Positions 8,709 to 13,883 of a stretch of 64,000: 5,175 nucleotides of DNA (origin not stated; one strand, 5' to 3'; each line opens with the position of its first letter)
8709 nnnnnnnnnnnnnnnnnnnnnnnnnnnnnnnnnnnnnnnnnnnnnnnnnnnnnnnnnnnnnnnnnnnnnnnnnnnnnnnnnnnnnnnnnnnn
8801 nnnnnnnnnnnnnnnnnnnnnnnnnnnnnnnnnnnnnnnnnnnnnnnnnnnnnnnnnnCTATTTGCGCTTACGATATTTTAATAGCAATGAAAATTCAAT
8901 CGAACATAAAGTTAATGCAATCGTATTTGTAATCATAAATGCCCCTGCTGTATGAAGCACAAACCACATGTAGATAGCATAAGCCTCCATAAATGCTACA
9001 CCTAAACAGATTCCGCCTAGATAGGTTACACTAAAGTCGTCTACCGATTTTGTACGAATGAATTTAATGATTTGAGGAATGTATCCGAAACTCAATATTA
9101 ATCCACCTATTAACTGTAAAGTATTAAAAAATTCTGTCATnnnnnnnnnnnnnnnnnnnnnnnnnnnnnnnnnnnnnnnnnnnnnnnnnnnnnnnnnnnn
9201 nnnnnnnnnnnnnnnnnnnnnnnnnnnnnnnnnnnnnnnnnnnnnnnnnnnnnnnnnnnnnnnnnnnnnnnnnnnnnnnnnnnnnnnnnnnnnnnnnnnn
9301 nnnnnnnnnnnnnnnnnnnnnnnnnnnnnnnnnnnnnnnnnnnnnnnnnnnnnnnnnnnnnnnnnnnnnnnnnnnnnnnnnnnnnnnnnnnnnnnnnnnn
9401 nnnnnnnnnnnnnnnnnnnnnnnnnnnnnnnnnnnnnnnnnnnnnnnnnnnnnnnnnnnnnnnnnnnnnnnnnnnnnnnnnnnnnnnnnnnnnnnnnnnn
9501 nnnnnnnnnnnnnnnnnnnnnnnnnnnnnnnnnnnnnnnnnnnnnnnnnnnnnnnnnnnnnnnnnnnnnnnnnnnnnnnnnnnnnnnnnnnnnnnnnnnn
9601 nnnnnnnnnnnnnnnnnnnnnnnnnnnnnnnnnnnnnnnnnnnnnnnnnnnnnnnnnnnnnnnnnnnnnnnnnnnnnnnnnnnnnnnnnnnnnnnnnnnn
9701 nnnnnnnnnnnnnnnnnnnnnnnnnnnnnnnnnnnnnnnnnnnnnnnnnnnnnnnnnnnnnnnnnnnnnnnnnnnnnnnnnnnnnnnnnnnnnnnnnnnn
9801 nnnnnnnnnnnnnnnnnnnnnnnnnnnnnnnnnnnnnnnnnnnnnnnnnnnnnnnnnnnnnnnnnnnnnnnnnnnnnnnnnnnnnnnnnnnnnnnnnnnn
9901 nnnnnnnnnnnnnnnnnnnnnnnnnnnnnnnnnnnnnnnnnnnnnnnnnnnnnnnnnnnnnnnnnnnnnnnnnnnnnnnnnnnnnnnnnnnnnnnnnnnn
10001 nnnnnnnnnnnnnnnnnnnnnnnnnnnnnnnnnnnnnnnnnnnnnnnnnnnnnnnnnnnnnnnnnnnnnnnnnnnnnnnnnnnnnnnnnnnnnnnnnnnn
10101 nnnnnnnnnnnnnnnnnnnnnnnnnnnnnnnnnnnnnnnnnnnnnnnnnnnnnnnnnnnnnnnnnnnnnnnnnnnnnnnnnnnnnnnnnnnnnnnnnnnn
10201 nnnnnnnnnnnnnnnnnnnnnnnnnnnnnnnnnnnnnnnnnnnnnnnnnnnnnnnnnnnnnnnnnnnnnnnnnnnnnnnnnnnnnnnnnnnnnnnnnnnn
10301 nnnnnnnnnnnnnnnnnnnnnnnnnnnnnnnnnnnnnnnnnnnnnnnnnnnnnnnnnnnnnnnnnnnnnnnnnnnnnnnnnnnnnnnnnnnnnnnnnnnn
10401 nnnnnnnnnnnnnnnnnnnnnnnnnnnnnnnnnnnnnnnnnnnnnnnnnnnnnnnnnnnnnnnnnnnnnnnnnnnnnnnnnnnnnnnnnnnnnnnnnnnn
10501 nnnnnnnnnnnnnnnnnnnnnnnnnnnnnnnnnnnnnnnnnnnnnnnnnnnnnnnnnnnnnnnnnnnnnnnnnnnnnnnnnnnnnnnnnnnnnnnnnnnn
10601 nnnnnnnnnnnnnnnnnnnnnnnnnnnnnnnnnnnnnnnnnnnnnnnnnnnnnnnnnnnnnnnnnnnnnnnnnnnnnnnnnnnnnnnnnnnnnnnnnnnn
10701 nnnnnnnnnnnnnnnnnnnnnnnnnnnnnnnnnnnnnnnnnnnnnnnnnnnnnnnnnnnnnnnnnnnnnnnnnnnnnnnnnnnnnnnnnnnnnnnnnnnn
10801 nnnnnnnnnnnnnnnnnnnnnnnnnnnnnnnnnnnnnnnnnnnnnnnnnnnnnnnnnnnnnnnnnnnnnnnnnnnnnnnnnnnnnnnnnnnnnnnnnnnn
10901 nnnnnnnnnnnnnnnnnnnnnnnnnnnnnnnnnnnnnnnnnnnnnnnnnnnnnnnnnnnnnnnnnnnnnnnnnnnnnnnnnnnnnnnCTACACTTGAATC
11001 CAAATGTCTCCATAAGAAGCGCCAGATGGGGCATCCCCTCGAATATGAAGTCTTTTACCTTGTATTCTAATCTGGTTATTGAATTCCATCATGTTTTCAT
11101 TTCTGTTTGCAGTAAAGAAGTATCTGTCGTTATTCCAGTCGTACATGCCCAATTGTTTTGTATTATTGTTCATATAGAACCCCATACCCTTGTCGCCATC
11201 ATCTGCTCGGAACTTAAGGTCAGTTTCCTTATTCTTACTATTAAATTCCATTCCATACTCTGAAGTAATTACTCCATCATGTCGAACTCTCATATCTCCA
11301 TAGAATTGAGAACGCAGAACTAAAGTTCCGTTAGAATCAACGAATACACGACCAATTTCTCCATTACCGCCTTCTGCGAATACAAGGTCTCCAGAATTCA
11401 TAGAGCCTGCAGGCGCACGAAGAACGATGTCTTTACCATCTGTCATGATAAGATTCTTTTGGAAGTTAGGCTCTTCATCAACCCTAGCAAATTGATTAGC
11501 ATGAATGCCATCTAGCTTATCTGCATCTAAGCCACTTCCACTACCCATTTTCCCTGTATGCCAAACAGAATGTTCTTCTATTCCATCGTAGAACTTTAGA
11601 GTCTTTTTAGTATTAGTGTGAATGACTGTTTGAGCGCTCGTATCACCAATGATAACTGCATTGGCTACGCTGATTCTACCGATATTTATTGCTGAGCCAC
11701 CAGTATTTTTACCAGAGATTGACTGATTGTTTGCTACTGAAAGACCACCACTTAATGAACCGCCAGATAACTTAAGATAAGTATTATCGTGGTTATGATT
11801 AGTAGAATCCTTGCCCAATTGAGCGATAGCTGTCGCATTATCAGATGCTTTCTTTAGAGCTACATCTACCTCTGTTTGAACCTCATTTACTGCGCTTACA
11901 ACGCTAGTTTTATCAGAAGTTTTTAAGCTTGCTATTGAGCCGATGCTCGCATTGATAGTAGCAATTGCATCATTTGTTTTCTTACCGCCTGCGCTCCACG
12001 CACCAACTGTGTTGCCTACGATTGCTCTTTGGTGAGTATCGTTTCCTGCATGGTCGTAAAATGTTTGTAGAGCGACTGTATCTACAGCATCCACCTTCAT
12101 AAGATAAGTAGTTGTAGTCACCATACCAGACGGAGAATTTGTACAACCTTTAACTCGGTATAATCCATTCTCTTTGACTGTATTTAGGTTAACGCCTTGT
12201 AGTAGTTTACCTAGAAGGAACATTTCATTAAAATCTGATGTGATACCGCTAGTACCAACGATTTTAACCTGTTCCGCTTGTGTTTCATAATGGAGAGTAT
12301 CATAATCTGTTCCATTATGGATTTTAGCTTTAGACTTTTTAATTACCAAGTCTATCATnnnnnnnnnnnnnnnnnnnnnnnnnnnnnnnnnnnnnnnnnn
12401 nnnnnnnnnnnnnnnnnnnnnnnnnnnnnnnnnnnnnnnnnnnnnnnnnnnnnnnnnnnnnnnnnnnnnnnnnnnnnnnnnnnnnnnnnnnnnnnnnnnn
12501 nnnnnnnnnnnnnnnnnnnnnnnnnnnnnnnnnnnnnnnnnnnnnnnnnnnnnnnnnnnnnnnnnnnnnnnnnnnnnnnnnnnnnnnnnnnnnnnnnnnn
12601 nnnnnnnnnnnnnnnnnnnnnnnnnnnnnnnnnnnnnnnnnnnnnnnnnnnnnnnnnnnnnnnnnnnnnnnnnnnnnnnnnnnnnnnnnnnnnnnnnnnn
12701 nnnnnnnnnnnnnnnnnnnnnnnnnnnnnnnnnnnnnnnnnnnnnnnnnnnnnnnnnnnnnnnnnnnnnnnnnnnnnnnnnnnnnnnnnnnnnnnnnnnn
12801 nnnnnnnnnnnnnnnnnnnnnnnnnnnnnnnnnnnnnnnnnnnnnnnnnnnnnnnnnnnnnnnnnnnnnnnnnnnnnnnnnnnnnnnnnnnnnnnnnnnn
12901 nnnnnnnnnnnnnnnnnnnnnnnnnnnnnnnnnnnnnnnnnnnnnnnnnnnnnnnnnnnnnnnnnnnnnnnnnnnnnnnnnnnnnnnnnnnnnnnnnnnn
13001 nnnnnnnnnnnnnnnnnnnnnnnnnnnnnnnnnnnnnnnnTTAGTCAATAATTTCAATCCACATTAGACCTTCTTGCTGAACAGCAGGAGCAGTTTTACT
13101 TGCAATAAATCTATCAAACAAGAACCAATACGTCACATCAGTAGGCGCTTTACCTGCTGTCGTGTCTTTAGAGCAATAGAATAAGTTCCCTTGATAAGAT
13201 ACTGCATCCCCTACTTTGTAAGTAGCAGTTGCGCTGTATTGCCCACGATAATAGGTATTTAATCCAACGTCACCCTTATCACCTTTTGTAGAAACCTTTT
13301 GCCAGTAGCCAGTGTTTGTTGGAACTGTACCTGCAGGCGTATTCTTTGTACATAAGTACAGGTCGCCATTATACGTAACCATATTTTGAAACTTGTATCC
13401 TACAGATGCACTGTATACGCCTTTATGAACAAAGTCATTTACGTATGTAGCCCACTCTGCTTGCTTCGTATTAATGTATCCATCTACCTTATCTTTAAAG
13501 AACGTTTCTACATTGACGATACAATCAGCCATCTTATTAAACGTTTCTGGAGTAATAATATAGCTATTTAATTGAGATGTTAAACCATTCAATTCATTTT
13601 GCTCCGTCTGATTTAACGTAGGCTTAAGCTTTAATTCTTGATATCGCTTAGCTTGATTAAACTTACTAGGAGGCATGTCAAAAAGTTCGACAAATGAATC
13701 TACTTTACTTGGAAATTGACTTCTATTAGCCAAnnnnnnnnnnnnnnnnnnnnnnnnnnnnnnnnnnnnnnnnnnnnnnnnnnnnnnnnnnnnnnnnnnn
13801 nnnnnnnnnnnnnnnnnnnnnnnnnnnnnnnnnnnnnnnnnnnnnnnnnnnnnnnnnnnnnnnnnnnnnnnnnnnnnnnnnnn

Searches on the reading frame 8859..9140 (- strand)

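Call 46: search_protein_families(library=pfam, proteins=[window:8859-9140:-], max_evalue=0.01)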
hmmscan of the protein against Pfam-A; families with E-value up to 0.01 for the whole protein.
window:8859-9140:- (93 aa): 1 family
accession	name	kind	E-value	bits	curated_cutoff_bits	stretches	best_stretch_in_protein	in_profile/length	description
PF04193.19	PQ-loop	-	3.5e-07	30.3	22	1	5-55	2-52/61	PQ loop repeat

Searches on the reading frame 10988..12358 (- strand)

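Call 12: search_protein_families(library=phrogs, proteins=[window:10988-12358:-], max_evalue=0.001)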
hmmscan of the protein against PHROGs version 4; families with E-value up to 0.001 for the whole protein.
window:10988-12358:- (456 aa): 3 families
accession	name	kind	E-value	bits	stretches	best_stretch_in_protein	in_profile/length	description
phrog_25563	-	unknown function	1.7e-09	37.8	1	221-389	420-582/777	-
phrog_25379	-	tail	0.00011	22.5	1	131-331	116-308/384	tail protein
phrog_25848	-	tail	0.00013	21.3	1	132-189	126-185/598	tail fiber protein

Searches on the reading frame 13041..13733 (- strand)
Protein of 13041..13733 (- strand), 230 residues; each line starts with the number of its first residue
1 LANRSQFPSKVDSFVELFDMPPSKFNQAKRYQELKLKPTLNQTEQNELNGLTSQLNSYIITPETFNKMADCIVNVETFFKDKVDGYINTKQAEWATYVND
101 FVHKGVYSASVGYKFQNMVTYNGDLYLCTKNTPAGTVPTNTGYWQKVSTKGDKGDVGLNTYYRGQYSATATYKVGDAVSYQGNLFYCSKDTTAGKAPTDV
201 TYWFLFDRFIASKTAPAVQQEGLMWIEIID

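Call 84: search_protein_families(library=pfam, proteins=[window:13041-13733:-], max_evalue=0.5)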
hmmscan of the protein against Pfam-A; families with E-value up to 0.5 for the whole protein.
window:13041-13733:- (230 aa): 1 family
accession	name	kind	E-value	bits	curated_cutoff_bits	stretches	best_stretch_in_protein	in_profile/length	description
PF02839.19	CBM_5_12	-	9.5e-08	32.4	26.2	2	165-196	1-31/44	Carbohydrate-binding module family 5/12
